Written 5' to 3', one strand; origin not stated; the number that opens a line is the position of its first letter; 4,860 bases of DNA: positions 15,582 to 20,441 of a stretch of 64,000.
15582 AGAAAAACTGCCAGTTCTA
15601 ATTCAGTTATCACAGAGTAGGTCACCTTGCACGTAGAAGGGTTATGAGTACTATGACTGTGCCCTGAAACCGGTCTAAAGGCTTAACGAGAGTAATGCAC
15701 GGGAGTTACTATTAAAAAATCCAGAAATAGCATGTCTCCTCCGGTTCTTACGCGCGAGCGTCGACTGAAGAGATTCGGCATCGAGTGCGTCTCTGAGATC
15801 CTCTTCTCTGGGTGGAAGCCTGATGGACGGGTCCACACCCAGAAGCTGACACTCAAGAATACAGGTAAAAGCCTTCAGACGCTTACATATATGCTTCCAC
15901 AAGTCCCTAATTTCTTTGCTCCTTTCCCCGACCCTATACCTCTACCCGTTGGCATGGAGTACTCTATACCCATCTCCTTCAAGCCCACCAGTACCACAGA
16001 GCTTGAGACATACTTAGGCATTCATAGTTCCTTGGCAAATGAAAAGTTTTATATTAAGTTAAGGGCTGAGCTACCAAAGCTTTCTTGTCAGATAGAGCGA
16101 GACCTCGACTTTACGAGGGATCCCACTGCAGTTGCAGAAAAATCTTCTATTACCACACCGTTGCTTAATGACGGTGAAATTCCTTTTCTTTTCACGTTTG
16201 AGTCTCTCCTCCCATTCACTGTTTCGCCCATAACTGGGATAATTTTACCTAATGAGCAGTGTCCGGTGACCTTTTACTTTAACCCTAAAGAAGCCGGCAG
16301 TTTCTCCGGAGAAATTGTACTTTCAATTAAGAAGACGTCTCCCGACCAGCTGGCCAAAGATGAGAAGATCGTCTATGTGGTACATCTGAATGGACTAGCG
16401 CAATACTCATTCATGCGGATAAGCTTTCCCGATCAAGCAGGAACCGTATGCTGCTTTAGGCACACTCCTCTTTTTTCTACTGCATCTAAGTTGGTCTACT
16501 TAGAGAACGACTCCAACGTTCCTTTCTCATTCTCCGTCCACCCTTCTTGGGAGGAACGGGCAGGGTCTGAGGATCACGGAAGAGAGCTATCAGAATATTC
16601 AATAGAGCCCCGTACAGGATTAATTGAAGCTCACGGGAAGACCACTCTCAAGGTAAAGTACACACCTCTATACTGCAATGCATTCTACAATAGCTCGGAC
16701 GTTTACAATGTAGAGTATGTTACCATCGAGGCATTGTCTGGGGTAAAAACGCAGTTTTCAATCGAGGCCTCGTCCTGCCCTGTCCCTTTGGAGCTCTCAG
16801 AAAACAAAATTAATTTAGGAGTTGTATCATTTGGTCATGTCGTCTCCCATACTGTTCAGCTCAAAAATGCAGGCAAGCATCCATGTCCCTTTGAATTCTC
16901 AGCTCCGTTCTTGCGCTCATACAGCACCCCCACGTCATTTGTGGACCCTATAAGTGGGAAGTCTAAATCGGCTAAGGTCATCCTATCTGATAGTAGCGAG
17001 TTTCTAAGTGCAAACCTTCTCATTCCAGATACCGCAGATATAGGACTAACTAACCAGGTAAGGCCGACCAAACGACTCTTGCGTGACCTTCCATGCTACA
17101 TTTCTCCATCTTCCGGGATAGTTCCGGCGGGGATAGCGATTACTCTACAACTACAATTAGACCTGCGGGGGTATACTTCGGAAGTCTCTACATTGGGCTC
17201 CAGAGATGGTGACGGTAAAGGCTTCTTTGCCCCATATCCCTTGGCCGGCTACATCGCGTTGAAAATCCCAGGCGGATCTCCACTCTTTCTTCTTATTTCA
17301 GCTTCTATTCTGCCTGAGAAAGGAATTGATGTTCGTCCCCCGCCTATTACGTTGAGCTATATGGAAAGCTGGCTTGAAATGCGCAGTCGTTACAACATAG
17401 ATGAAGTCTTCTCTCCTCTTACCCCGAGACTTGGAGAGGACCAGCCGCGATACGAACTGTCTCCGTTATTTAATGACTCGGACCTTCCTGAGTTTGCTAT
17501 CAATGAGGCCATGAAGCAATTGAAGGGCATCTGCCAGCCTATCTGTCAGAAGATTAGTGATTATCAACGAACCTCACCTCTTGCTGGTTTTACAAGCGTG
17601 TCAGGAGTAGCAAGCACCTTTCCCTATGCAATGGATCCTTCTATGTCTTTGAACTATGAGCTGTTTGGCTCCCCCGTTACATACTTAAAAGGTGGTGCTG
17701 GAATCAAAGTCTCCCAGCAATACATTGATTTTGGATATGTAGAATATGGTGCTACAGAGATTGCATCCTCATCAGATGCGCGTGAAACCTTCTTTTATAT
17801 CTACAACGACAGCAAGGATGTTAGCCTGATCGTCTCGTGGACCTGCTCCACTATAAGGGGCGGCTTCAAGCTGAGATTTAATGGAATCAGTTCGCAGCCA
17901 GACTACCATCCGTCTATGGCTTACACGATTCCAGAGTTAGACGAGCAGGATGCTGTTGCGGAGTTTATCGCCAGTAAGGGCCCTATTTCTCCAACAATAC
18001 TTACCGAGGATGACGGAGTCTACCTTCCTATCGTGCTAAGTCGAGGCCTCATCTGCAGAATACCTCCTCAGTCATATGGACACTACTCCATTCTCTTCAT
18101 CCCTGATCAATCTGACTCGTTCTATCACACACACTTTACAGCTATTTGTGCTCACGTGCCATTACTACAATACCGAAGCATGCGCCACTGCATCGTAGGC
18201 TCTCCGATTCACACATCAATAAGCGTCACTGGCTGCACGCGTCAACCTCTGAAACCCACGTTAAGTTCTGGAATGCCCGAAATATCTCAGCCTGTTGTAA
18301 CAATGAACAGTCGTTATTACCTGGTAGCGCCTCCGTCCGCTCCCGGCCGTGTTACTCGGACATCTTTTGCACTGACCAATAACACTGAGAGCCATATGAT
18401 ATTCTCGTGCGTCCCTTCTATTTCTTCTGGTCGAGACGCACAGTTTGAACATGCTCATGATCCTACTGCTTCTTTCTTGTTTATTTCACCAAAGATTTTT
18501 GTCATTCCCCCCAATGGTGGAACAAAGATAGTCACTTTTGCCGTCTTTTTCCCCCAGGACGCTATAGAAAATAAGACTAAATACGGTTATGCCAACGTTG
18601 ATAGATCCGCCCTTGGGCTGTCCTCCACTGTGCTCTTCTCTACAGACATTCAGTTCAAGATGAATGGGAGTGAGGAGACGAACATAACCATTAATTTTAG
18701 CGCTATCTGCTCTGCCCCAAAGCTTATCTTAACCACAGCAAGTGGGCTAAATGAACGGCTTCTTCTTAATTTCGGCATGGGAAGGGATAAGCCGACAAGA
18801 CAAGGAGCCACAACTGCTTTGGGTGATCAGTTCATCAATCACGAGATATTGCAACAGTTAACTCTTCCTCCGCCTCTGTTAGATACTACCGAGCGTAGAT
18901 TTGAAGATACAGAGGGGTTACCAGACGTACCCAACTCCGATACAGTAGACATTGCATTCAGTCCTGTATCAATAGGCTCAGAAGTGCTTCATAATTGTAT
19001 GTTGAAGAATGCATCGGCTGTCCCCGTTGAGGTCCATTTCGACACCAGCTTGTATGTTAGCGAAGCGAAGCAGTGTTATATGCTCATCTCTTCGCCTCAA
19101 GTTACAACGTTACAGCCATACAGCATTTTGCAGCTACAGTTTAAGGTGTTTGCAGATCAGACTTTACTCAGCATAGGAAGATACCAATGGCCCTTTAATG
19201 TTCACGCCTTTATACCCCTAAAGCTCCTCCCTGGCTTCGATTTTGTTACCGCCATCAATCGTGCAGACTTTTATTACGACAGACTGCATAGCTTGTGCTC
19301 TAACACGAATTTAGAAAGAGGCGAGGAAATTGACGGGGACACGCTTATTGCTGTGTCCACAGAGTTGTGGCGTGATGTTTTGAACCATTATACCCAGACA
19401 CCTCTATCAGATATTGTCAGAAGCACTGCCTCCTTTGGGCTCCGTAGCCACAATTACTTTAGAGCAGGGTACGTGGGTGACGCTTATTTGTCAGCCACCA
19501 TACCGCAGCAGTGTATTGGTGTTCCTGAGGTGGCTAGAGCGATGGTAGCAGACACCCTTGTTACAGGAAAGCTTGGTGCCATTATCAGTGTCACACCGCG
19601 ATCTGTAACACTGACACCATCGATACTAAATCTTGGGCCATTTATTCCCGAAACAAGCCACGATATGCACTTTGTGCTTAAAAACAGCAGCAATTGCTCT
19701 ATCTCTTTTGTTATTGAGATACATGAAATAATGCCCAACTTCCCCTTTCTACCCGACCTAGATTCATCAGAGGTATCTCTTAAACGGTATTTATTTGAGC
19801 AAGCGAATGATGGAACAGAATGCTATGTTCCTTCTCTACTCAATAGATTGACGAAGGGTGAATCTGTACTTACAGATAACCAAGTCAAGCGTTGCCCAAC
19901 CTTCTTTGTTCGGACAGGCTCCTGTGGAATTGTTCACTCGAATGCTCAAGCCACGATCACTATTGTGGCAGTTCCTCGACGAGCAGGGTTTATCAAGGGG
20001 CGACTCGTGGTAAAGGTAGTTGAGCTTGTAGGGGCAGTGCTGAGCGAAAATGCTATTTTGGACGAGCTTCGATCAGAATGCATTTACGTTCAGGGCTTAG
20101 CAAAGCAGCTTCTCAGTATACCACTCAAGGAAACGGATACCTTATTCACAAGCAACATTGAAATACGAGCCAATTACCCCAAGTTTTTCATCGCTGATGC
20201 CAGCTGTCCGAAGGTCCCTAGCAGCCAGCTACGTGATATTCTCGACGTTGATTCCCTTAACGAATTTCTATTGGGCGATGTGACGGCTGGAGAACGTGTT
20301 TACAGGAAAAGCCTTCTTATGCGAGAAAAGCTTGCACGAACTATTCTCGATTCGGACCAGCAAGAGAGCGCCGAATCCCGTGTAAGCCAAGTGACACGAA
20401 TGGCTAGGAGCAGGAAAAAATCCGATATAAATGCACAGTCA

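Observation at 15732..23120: A 2462-aa protein built from repeated ASH/MSP-like Ig-fold modules, a candidate flagellar (CFAP65/CFAP47/hydin-class) component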

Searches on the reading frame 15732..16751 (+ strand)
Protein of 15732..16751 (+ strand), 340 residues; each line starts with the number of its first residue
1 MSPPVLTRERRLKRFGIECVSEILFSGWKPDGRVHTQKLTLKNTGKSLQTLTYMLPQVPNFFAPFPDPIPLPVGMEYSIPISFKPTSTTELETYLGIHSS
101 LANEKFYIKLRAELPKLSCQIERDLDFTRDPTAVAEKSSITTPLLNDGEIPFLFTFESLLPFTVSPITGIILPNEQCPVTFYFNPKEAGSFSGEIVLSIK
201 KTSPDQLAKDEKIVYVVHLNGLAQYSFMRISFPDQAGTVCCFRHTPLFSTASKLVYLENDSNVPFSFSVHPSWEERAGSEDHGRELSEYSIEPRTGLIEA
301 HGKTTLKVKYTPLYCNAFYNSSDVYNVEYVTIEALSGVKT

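Call 14: search_protein_families(library=pfam, max_evalue=0.1, proteins=[window:15732-16751:+])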
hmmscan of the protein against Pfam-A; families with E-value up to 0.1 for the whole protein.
window:15732-16751:+ (340 aa): 16 families
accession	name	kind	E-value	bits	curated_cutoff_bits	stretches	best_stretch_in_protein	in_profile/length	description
PF24507.1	Ig_CFAP65_4th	-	2e-19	70.2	27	2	143-204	3-67/76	CFAP65, fourth Ig-like domain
PF22544.2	HYDIN_VesB_CFA65-like_Ig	-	3.9e-16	59.6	25.5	2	135-205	18-92/100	HYDIN/CFA65/VesB-like, Ig-like domain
PF22067.2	Cep192_D3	-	1.1e-14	54.8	27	2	31-113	15-98/99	Cep192 domain 3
PF25249.1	Ig_CFAP65_7th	-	2.7e-10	40.5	28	1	130-208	12-94/120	CFAP65, seventh Ig-like domain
PF22073.2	Cep192_D4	-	4.4e-09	37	35.5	2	32-110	19-107/112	Cep192 domain 4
PF15780.11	ASH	-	1.3e-08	35.3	27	0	240-313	14-77/98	Abnormal spindle-like microcephaly-assoc'd, ASPM-SPD-2-Hydin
PF24798.1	Ig-CFAP74_4th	-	1.3e-06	28.9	28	1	132-198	11-80/95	CFAP74 forth Ig-like domain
PF24291.1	Ig_CFAP65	-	6.5e-05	23.2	27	0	167-202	69-104/121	Cilia- and flagella-associated protein 65-like, Ig-like domain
PF22066.2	Cep192_D8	-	8.3e-05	23.2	33.5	0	32-112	21-98/101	Cep192 domain 8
PF24816.2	Ig_CFAP65__9th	-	9.7e-05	22.9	24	0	162-201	121-160/170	Cilia- and flagella-associated protein 65-like, Ig-like domain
PF00635.32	Motile_Sperm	-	0.00063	20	25.9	0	162-187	46-71/109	MSP (Major sperm protein) domain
PF22065.2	Cep192_D7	-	0.0019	18.5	27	0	161-192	66-97/125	Cep192 domain 7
PF24771.2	Ig_CFAP74_1st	-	0.0026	18.5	29.2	1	23-108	8-95/97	CFAP74 first Ig-like domain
PF12371.14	TMEM131_like_N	-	0.034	14.8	28.8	0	154-197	38-82/84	Transmembrane protein 131-like N-terminal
PF25248.1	Ig_CFAP65_8th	-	0.06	13.5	25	0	251-314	22-87/128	CFAP65, eight Ig-like domain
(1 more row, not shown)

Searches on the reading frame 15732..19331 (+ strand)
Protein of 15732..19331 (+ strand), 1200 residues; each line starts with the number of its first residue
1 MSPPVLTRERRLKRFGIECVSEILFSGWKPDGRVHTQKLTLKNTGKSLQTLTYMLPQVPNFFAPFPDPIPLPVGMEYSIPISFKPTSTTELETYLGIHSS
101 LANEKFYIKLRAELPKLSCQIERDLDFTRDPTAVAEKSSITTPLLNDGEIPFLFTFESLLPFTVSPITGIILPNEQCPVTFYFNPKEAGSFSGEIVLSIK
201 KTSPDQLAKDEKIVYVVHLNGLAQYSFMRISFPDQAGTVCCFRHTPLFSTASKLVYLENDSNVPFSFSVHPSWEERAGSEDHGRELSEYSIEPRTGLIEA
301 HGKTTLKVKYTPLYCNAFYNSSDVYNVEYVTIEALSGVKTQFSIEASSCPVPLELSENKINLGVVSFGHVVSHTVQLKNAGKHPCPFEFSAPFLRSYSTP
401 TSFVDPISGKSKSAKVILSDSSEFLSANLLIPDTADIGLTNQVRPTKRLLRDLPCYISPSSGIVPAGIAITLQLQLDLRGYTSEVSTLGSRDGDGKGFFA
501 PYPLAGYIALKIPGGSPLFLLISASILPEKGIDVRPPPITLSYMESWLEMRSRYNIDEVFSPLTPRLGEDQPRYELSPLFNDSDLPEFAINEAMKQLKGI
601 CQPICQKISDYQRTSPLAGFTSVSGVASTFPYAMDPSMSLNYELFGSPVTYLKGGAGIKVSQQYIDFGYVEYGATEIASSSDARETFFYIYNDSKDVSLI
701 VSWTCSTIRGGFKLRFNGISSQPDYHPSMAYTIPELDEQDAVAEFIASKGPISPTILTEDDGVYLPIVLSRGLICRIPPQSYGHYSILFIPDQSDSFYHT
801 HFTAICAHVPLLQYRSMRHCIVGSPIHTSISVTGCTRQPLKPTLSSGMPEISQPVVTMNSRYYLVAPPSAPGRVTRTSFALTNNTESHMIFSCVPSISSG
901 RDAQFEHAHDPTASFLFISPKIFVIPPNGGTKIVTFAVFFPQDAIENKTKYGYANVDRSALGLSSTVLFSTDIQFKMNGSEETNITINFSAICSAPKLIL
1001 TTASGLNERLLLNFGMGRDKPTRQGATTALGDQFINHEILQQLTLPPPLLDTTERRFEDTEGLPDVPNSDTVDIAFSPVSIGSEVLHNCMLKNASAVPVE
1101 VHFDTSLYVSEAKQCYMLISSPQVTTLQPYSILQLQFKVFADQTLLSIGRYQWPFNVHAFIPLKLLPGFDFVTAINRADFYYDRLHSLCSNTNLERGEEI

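Call 41: predict_structure(alignment_id=A3)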
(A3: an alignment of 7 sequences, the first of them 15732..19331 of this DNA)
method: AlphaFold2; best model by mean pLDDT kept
length: 1200 residues; sequences in the alignment: 7
mean_pLDDT: 49.4   pTM: 0.29
mean pLDDT of the five models: 49.4, 48.1, 46.7, 46.5, 44.0
residues with pLDDT >= 90: 9; 70-90: 276; 50-70: 295; < 50: 620
segments of 3 or more residues with pLDDT < 50: 1-10, 205-210, 277-285, 317-324, 391-452, 484-501, 529-658, 674-684, 706-711, 718-773, 809-825, 839-846, 868-875, 896-914, 941-968, 980-982, 993-1200
pLDDT, mean of each block of 10 residues (from residue 1): 40 62 67 76 80 80 75 81 72 80 74 74 81 66 86 80 86 86 73 85 50 80 67 70 76 85 74 59 58 82 86 55 60 71 78 71 66 83 72 32 30 31 24 31 37 62 80 75 43 36 52 55 54 29 30 25 24 23 26 24 25 27 25 23 21 36 54 41 48 58 51 49 27 27 27 24 25 52 58 57 55 27 43 56 46 57 58 52 63 48 33 47 57 60 35 25 38 61 61 34 24 26 27 26 24 28 28 24 27 37 30 28 38 33 26 26 25 24 24 25
secondary structure, 60 per line:
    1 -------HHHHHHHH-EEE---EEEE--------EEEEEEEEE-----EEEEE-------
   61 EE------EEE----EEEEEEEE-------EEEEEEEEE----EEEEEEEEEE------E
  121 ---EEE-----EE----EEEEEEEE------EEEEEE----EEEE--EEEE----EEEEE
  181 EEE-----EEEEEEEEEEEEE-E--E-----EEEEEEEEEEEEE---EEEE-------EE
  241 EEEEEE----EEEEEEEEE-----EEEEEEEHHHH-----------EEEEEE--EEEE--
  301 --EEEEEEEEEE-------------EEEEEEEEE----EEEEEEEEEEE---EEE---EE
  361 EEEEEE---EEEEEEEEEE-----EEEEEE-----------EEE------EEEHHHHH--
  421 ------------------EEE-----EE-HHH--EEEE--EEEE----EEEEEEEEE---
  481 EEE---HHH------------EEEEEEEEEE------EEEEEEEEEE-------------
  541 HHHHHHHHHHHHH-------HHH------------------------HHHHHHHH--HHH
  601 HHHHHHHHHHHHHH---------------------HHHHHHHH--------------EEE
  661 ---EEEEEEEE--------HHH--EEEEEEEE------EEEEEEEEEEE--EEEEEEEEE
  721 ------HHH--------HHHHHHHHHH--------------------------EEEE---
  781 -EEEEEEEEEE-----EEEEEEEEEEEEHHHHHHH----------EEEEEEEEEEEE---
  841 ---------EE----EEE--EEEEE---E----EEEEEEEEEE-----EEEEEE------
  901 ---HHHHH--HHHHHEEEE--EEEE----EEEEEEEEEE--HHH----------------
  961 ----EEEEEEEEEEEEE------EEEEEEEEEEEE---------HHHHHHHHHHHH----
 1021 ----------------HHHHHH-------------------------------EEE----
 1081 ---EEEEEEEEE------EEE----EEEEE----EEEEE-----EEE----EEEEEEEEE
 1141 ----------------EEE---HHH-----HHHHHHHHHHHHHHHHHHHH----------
elements in order (helices of 4 or more, strands of 3 or more residues): H8-15 E17-19 E23-26 E35-43 E49-53 E69-71 E76-83 E91-99 E104-113 E124-126 E138-145 E152-157 E162-165 E168-171 E176-183 E189-201 E212-224 E228-231 E239-246 E251-259 E265-271 H272-275 E287-292 E295-298 E303-312 E326-334 E339-349 E353-355 E359-366 E370-379 E385-390 E402-404 E411-413 H414-418 E439-441 E455-458 E461-464 E469-477 E481-483 E502-511 E518-527 H541-553 H588-595 H598-614 H636-643 E658-660 E664-671 E685-692 E699-709 E712-720 H738-747 E774-777 E782-791 E797-808 H809-815 E826-837 E856-858 E861-865 E874-883 E889-894 H904-908 H911-915 E916-919 E922-925 E930-939 E965-977 E984-995 H1005-1016 H1037-1042 E1074-1076 E1084-1092 E1099-1101 E1106-1110 E1115-1119 E1125-1127 E1132-1140 E1157-1159 H1171-1190

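Call 44: fold_search(model_id=the predicted structure, library=pdb)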
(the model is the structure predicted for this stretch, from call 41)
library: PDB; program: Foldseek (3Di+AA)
matches with E <= 10: 1969; with E <= 0.001: 213
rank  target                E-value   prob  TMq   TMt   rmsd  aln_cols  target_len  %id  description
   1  7som_D                1.2e-48  1.00  0.20  0.16  37.3      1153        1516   14  Ciliary C2 central pair apparatus isolated from Chlamydomonas reinhardtii (released 2022-04-13)
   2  9ijj_h                4.1e-46  1.00  0.19  0.17  37.1      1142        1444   15  In situ structure of the central apparatus in mouse sperm axoneme. (released 2025-06-04)
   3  9ijj_O                2.3e-35  1.00  0.13  0.12  92.5      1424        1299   11  In situ structure of the central apparatus in mouse sperm axoneme. (released 2025-06-04)
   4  7sqc_O0               9.3e-34  1.00  0.20  0.20  44.3      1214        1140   11  Ciliary C1 central pair apparatus isolated from Chlamydomonas reinhardtii (released 2022-04-13)
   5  9ijj_C                1.7e-32  1.00  0.18  0.22  46.3      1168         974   10  In situ structure of the central apparatus in mouse sperm axoneme. (released 2025-06-04)
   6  7sqc_2B               3.4e-32  1.00  0.17  0.25  55.1      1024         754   12  Ciliary C1 central pair apparatus isolated from Chlamydomonas reinhardtii (released 2022-04-13)
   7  9ijj_4A               8.3e-32  1.00  0.17  0.08  45.4      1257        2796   11  In situ structure of the central apparatus in mouse sperm axoneme. (released 2025-06-04)
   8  7sqc_2A               6.3e-31  1.00  0.17  0.26  55.5      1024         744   12  Ciliary C1 central pair apparatus isolated from Chlamydomonas reinhardtii (released 2022-04-13)
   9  9ijj_4I               1.6e-29  1.00  0.19  0.09  58.7      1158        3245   11  In situ structure of the central apparatus in mouse sperm axoneme. (released 2025-06-04)
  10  9ijj_4H               2.1e-28  1.00  0.10  0.04  83.4      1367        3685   11  In situ structure of the central apparatus in mouse sperm axoneme. (released 2025-06-04)
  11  9ijj_4G               3.9e-28  1.00  0.15  0.05  72.7      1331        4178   10  In situ structure of the central apparatus in mouse sperm axoneme. (released 2025-06-04)
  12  7sqc_T1               6.4e-26  1.00  0.14  0.27  30.5       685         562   14  Ciliary C1 central pair apparatus isolated from Chlamydomonas reinhardtii (released 2022-04-13)
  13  7sqc_F1               5.4e-25  1.00  0.21  0.43  11.4       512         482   16  Ciliary C1 central pair apparatus isolated from Chlamydomonas reinhardtii (released 2022-04-13)
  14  9ijj_E                1.1e-24  1.00  0.14  0.25  20.6       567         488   14  In situ structure of the central apparatus in mouse sperm axoneme. (released 2025-06-04)
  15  7sqc_T0               6.0e-24  1.00  0.13  0.26  27.9       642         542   15  Ciliary C1 central pair apparatus isolated from Chlamydomonas reinhardtii (released 2022-04-13)
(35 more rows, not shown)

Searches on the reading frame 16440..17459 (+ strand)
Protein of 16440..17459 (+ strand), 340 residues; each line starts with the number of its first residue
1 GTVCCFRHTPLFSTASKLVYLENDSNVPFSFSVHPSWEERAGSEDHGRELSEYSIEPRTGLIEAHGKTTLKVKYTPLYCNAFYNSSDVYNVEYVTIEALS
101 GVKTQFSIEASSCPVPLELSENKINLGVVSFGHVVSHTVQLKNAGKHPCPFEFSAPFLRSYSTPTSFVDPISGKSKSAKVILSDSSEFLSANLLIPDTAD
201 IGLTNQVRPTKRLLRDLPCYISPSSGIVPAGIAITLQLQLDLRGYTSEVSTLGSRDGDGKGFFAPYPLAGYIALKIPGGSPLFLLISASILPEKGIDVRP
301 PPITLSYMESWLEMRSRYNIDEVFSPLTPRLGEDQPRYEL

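Call 14: search_protein_families(library=pfam, max_evalue=0.1, proteins=[window:16440-17459:+])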
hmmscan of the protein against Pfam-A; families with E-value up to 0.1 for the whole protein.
window:16440-17459:+ (340 aa): 6 families
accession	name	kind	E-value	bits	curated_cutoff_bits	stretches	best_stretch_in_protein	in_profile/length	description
PF24507.1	Ig_CFAP65_4th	-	4.4e-10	40.3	27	1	19-84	2-56/76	CFAP65, fourth Ig-like domain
PF22544.2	HYDIN_VesB_CFA65-like_Ig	-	1.1e-05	26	25.5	1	117-153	3-39/100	HYDIN/CFA65/VesB-like, Ig-like domain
PF21310.3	OCRL-like_ASH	-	3.7e-05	24.3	27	1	119-156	1-38/109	Inositol polyphosphate 5-phosphatase OCRL-like, ASH domain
PF15780.11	ASH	-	0.00078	20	27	0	5-77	15-77/98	Abnormal spindle-like microcephaly-assoc'd, ASPM-SPD-2-Hydin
PF25248.1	Ig_CFAP65_8th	-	0.023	14.9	25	0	15-89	22-97/128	CFAP65, eight Ig-like domain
PF25249.1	Ig_CFAP65_7th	-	0.045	14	28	0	11-77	16-72/120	CFAP65, seventh Ig-like domain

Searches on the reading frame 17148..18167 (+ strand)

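Call 14: search_protein_families(library=pfam, max_evalue=0.1, proteins=[window:17148-18167:+])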
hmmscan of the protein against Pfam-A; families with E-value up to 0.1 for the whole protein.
window:17148-18167:+ (340 aa): 1 family
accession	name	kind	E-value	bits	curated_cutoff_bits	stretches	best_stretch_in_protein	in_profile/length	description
PF22104.1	MHV_Nsp3_DPUP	-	0.018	15.2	27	1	177-213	35-71/73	Coronavirus Nsp3 DPUP domain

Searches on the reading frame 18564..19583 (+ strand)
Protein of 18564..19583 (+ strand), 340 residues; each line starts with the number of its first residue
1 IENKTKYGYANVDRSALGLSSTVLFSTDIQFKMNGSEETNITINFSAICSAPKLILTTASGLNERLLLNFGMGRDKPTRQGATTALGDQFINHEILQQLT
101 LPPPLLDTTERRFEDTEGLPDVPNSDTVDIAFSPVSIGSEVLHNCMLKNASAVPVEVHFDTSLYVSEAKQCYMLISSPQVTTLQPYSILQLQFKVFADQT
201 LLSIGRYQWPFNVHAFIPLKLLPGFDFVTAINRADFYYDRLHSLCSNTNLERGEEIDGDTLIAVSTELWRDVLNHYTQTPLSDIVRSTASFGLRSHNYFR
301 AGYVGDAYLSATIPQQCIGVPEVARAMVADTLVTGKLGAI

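Call 14: search_protein_families(library=pfam, max_evalue=0.1, proteins=[window:18564-19583:+])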
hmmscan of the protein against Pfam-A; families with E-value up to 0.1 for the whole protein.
window:18564-19583:+ (340 aa): 2 families
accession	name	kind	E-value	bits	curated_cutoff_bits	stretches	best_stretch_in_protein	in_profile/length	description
PF25249.1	Ig_CFAP65_7th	-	0.03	14.5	28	1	126-193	5-67/120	CFAP65, seventh Ig-like domain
PF22073.2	Cep192_D4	-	0.098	13.3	35.5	0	125-185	6-68/112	Cep192 domain 4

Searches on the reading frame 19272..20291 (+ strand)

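Call 14: search_protein_families(library=pfam, max_evalue=0.1, proteins=[window:19272-20291:+])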
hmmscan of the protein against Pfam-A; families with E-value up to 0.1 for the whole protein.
window:19272-20291:+ (340 aa): 2 families
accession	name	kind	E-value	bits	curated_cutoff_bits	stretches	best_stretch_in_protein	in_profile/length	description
PF25248.1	Ig_CFAP65_8th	-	0.009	16.2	25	0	112-152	4-44/128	CFAP65, eight Ig-like domain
PF24816.2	Ig_CFAP65__9th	-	0.082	13.4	24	0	303-338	1-36/170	Cilia- and flagella-associated protein 65-like, Ig-like domain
